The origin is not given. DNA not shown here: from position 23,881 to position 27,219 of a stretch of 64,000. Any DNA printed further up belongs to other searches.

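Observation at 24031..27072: RBBP6/Mpe1-like protein without a RING domain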

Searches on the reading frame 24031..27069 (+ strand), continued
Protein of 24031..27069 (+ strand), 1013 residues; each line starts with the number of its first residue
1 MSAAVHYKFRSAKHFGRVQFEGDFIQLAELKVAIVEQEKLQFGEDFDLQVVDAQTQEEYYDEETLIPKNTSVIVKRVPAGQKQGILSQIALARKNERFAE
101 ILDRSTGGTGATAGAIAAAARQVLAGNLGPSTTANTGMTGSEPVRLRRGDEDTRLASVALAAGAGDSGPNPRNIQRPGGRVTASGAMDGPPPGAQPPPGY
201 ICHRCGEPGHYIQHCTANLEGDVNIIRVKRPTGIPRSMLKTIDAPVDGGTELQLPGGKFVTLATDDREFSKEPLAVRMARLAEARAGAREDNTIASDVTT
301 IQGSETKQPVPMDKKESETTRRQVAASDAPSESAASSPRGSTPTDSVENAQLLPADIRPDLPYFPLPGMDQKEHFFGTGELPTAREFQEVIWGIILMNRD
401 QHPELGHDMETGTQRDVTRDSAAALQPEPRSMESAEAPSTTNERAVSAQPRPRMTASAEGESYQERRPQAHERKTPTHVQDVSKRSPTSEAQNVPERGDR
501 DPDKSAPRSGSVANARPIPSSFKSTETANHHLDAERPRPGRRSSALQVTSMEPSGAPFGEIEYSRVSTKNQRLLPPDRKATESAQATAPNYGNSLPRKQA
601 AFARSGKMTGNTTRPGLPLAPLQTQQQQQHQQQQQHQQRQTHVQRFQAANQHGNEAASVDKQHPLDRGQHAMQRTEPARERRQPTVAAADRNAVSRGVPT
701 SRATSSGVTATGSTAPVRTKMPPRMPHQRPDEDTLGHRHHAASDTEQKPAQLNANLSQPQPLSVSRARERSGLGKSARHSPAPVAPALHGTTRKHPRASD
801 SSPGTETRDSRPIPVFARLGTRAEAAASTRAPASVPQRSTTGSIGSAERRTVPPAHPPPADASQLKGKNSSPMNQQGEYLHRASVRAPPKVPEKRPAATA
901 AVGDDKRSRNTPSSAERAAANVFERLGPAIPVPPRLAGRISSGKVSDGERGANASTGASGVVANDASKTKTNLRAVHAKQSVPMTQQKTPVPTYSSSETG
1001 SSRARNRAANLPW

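Call 35: find_encoding_contigs(protein=P0002, flank=10000, max_places=2)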
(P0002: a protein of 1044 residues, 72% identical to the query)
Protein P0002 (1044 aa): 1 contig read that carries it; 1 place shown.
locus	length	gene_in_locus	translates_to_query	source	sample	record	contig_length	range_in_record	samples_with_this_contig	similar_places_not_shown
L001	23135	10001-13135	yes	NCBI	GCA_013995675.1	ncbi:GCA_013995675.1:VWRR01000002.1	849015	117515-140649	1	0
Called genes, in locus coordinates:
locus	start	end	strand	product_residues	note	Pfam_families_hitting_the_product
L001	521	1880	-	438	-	-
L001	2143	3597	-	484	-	PF02424:ApbE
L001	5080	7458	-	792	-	PF00753:Lactamase_B (weak), PF16661:Lactamase_B_6, PF10996:Beta-Casp, PF07521:RMMBL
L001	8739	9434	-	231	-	PF01159:Ribosomal_L6e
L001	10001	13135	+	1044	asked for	PF08783:DWNN, PF13696:zf-CCHC_2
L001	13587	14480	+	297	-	PF01833:TIG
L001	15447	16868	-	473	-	PF00815:Histidinol_dh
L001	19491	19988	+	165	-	-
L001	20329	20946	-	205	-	-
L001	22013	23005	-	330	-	PF03643:Vps26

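Call 36: find_encoding_contigs(protein=P0004, flank=10000, max_places=2)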
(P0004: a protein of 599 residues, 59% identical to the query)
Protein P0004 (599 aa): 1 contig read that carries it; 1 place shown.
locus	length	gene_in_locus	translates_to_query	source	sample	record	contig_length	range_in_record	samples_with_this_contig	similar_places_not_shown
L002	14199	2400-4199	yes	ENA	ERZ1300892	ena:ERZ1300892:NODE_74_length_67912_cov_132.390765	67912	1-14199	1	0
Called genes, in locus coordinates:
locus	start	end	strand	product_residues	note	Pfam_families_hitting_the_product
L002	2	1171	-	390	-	?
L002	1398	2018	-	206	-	PF01159:Ribosomal_L6e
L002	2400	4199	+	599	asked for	PF08783:DWNN, PF13696:zf-CCHC_2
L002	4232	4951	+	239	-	-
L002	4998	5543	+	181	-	PF00025:Arf, PF09439:SRPRB, PF00071:Ras, PF01926:MMR_HSR1 (weak), PF04670:Gtr1_RagA, PF08477:Roc, PF00503:G-alpha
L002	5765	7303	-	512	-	PF03770:IPK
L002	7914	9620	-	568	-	-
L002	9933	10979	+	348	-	PF04427:Brix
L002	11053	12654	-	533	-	-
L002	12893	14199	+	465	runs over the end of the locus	PF01494:FAD_binding_3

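Call 39: search_protein_families(library=pfam, proteins=[L002:2-1171:-], max_evalue=0.001)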
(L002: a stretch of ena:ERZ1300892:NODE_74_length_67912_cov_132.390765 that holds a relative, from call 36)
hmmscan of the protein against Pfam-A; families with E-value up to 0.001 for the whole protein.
L002:2-1171:- (390 aa): 4 families
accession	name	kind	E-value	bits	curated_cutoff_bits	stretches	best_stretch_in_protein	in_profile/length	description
PF16661.11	Lactamase_B_6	-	2.4e-50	171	27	1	23-192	1-178/193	Metallo-beta-lactamase superfamily domain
PF10996.14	Beta-Casp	-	8.1e-13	49.4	27.7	1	244-369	2-120/120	Beta-Casp domain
PF00753.33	Lactamase_B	-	2.8e-08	34.4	22.7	1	20-187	7-161/196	Metallo-beta-lactamase superfamily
PF12706.13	Lactamase_B_2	-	6e-06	26.4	27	1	31-181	3-148/200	Beta-lactamase superfamily domain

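Call 48: list_cluster_members(proteins=[window:24031-27069:+, window:17267-19918:-, window:21666-22400:-, P0109, P0313, P0120, P0290, P0297, P0282, P0235])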
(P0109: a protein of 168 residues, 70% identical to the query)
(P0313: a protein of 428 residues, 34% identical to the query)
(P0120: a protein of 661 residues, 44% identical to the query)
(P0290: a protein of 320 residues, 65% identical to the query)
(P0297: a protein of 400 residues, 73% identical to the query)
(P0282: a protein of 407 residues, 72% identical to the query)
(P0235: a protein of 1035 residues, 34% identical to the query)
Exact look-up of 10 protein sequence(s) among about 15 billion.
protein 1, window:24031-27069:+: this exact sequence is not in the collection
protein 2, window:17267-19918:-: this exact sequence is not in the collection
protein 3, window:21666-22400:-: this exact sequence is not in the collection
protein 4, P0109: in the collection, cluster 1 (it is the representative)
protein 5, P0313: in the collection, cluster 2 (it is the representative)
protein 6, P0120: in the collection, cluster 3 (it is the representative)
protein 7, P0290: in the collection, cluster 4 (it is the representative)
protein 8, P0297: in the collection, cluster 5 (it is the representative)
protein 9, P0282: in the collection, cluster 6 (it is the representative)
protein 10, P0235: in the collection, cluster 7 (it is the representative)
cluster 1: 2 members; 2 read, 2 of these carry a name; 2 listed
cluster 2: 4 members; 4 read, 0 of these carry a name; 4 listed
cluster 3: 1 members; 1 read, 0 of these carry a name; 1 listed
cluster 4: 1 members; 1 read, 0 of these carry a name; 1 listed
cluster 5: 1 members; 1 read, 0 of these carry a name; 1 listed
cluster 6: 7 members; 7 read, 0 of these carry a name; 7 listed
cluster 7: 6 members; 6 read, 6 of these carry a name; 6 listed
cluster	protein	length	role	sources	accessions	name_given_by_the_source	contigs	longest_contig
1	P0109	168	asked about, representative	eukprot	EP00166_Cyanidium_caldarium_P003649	ctg_3522.g504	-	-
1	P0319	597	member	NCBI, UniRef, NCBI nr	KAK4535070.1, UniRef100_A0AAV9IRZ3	hypothetical protein CDCA_CDCA03G1095 [Cyanidium caldarium] | Uncharacterized protein n=1 Tax=Cyanidium caldarium TaxID=2771 RepID=A0AAV9IRZ3_CYACA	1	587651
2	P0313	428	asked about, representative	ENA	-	-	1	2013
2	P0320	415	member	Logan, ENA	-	-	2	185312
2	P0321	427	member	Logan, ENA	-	-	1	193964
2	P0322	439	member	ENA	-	-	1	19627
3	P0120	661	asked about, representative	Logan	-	-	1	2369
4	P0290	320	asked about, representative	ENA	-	-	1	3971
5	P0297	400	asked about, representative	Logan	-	-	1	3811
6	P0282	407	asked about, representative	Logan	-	-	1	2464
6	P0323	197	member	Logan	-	-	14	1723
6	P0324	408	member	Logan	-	-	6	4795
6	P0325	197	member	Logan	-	-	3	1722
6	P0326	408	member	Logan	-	-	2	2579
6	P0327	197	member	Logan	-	-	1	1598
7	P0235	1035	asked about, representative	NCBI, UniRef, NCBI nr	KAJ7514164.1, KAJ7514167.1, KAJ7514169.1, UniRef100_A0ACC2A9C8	hypothetical protein O6H91_23G031200 [Diphasiastrum complanatum] | Uncharacterized protein n=4 Tax=Diphasiastrum complanatum TaxID=34168 ...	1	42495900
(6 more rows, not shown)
